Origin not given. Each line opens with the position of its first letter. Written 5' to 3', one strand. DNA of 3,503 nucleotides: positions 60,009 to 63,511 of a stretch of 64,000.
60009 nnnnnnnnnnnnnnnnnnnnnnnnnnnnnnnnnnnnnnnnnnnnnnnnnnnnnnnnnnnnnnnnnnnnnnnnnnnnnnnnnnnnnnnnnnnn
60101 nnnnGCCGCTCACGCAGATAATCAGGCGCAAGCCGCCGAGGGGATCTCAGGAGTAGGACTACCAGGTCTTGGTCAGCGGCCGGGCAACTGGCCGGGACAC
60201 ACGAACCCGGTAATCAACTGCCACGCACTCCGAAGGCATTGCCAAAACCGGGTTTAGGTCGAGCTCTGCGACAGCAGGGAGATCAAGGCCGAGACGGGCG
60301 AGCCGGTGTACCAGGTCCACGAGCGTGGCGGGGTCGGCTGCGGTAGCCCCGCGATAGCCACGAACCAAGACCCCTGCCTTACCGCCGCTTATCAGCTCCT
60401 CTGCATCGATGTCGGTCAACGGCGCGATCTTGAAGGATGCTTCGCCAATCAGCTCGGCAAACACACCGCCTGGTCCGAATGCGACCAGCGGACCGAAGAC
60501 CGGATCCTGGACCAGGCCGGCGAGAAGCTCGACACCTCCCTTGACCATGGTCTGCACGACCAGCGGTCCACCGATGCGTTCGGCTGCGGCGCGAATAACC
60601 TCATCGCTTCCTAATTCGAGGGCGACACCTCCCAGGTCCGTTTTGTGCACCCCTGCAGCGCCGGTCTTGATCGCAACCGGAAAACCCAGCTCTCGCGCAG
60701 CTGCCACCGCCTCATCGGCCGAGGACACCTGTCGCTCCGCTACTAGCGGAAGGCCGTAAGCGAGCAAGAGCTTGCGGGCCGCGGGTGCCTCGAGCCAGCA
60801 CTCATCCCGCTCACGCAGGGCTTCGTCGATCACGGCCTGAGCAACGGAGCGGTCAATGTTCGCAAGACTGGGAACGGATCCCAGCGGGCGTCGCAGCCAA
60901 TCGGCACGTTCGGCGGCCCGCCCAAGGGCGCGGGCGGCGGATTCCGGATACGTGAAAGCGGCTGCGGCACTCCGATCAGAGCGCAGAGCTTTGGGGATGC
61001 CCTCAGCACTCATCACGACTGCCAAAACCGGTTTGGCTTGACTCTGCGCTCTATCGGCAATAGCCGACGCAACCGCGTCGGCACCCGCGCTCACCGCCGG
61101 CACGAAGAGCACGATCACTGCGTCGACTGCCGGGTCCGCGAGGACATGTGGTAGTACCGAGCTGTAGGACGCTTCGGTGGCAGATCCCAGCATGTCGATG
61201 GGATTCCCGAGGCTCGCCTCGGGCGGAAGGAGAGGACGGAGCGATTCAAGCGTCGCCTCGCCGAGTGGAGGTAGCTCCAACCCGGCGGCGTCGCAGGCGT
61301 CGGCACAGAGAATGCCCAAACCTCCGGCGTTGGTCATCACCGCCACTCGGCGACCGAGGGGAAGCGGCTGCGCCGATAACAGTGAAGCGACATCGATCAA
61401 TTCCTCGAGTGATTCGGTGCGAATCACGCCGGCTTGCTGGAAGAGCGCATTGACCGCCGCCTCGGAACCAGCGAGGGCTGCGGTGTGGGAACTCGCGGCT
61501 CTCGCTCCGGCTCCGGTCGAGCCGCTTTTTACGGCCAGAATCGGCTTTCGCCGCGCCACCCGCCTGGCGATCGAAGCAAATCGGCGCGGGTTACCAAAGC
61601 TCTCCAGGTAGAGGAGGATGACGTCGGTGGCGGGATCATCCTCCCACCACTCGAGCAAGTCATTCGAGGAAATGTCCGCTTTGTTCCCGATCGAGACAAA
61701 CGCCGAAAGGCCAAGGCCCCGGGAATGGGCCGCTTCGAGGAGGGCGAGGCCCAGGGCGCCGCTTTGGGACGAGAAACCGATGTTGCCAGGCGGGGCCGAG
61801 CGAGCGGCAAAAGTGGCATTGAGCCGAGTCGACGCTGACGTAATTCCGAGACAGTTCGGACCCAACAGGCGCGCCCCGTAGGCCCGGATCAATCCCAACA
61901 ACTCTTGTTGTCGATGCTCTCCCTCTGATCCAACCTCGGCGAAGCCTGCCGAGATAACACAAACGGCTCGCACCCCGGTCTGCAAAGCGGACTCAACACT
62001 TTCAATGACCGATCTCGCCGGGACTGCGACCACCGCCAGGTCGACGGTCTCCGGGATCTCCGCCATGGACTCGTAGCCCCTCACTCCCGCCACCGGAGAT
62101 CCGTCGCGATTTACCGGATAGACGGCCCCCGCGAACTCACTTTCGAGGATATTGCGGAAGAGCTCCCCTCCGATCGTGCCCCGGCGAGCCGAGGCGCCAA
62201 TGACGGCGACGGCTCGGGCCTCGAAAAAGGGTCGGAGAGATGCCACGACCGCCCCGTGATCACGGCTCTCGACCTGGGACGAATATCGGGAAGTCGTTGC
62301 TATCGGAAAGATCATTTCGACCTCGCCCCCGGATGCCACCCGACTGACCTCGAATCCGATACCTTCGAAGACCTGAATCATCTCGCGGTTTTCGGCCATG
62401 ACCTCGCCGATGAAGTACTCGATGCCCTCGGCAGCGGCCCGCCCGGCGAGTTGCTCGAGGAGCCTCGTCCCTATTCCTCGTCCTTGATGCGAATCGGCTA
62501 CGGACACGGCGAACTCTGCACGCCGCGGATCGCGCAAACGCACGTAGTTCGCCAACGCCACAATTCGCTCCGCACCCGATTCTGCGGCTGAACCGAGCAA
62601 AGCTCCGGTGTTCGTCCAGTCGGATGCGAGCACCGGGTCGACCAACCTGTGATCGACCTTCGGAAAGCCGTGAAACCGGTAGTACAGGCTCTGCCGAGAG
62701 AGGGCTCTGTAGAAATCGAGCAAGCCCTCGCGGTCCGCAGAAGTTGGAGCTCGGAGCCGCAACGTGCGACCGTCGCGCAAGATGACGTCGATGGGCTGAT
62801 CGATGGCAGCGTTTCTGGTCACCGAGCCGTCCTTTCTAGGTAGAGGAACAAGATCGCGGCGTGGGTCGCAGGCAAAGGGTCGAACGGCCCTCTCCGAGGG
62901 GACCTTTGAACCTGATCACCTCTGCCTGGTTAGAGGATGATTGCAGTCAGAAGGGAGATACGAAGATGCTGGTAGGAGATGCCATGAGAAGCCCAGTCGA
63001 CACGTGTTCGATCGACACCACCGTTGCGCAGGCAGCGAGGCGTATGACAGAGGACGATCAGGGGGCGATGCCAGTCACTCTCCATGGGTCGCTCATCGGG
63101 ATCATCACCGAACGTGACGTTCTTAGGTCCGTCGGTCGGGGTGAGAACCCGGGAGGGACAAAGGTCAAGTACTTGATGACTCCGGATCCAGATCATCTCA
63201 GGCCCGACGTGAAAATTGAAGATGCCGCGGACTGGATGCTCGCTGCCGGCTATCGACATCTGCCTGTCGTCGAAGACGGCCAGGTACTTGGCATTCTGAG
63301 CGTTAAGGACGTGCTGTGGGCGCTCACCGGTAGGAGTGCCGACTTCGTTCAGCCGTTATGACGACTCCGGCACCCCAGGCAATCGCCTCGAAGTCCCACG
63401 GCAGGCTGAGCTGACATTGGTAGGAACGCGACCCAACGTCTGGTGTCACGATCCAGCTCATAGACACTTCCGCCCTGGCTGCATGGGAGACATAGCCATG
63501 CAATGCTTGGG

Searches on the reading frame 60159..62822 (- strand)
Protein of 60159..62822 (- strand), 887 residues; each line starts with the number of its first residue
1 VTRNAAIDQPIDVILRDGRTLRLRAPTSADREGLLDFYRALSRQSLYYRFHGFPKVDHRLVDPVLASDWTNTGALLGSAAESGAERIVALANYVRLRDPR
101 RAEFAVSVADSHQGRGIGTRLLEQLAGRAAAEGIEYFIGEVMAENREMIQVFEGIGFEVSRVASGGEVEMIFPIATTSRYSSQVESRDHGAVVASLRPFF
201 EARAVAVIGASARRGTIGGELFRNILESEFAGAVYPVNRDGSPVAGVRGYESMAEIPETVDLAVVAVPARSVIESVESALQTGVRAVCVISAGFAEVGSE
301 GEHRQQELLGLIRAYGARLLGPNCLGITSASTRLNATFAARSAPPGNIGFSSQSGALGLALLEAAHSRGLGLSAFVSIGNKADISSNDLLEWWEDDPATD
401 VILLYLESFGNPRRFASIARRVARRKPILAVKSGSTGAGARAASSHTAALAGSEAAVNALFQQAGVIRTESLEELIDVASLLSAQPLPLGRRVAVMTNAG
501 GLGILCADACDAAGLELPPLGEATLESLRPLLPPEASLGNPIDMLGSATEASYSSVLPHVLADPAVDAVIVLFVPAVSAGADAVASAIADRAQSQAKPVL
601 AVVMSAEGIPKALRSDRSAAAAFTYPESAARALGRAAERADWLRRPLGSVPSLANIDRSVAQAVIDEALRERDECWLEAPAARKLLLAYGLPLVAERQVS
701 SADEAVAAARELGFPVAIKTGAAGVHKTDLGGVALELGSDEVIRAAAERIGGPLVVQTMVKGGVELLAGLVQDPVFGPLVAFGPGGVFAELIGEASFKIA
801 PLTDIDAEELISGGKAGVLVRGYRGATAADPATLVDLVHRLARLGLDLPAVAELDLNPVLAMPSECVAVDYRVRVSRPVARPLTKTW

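Call 7: search_protein_families(library=pfam, proteins=[window:60159-62822:-])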
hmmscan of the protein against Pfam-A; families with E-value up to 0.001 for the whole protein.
window:60159-62822:- (887 aa): 10 families
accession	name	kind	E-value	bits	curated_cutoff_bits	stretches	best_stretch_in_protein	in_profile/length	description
PF13607.11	Succ_CoA_lig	-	1.9e-58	196.5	27.4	1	345-482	1-138/138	Succinyl-CoA ligase like flavodoxin domain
PF13549.11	ATP-grasp_5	-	9.1e-55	185.8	27.6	1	671-875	4-221/221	ATP-grasp domain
PF13380.12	CoA_binding_2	-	4.2e-19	69.5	22.8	1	203-328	1-114/116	CoA binding domain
PF02629.25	CoA_binding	-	7.4e-11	43.1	22.3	1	203-293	4-97/97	CoA binding domain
PF00583.31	Acetyltransf_1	-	1e-10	42.3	20.7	1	67-157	25-116/116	Acetyltransferase (GNAT) family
PF19045.5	Ligase_CoA_2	-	4.6e-10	40.2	23.7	1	493-604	1-117/162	Ligase-CoA domain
PF13302.13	Acetyltransf_3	-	9.8e-08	33.2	25.4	1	21-158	2-138/138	Acetyltransferase (GNAT) domain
PF13508.13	Acetyltransf_7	-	6.8e-07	30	27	1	85-158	12-83/84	Acetyltransferase (GNAT) domain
PF08445.16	FR47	-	6.8e-07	29.6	22.1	1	104-160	25-80/86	FR47-like protein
PF13673.13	Acetyltransf_10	-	0.00064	20.1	23.6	0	93-160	45-110/128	Acetyltransferase (GNAT) domain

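Call 54: search_protein_families(library=ncbifam, proteins=[window:60159-62822:-], max_evalue=0.01)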
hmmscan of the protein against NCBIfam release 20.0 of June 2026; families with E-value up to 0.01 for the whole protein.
window:60159-62822:- (887 aa): 16 families
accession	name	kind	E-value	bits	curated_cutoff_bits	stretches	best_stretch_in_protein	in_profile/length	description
TIGR02717.1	AcCoA-syn-alpha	equivalog_domain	1e-148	495.7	567.15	1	196-636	1-443/447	acetate--CoA ligase alpha subunit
NF045493.1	HydDutCoALig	equivalog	7.6e-139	464.4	1300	1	198-872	5-695/698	4-hydroxybutyrate--CoA ligase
NF045494.1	AcCoALig_Archglob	equivalog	3e-126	422.4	1200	2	192-637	214-660/665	acetate--CoA ligase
NF045492.1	HydPropCoALig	equivalog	1.7e-119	400.2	1300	2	196-604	248-660/700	3-hydroxypropionate--CoA ligase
NF058543.1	ActPatMycb56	equivalog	1.8e-19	69.8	460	1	3-156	121-273/317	acetyltransferase Pat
NF004230.0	PRK05678.1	equivalog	2.9e-18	66.1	336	1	206-475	12-280/291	succinate--CoA ligase subunit alpha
TIGR01019.1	sucCoAalpha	subfamily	6.8e-17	61.8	353.2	1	229-475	32-278/286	succinate--CoA ligase subunit alpha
NF001913.0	PRK00696.1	equivalog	1.6e-06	27.4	370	1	682-762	8-90/388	ADP-forming succinate--CoA ligase subunit beta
NF040503.1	resist_ArsN1a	equivalog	1.7e-05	24.7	170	1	102-158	78-134/159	arsinothricin resistance N-acetyltransferase ArsN1 family A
TIGR01575.1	rimI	equivalog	2.3e-05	24.5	86.4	1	105-161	60-116/132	ribosomal protein S18-alanine N-acetyltransferase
NF010623.0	PRK14016.1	subfamily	0.00021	19.6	877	1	682-746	218-278/871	cyanophycin synthetase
NF007025.1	PRK09491.1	equivalog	0.00031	20.7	173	1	103-158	65-120/145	ribosomal protein S18-alanine N-acetyltransferase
NF002959.0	PRK03624.1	equivalog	0.00086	19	124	1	104-164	76-136/147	GNAT family acetyltransferase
NF006406.0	PRK08654.1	equivalog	0.0026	16.3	739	1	682-724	119-163/499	acetyl-CoA carboxylase biotin carboxylase subunit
NF040504.1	resist_ArsN1b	equivalog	0.0082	16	210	0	102-158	78-134/159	arsinothricin resistance N-acetyltransferase ArsN1 family B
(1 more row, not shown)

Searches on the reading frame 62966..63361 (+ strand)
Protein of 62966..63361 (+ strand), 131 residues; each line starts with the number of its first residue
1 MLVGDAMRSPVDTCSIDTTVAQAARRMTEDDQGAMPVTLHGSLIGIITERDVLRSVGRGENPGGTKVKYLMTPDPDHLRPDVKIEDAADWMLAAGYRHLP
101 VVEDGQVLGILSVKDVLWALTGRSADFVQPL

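Call 7: search_protein_families(library=pfam, proteins=[window:62966-63361:+])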
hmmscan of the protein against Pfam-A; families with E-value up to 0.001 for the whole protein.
window:62966-63361:+ (131 aa): 1 family
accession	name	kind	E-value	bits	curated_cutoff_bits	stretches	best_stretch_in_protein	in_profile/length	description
PF00571.33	CBS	-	4e-27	94.7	24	2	3-56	1-55/57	CBS domain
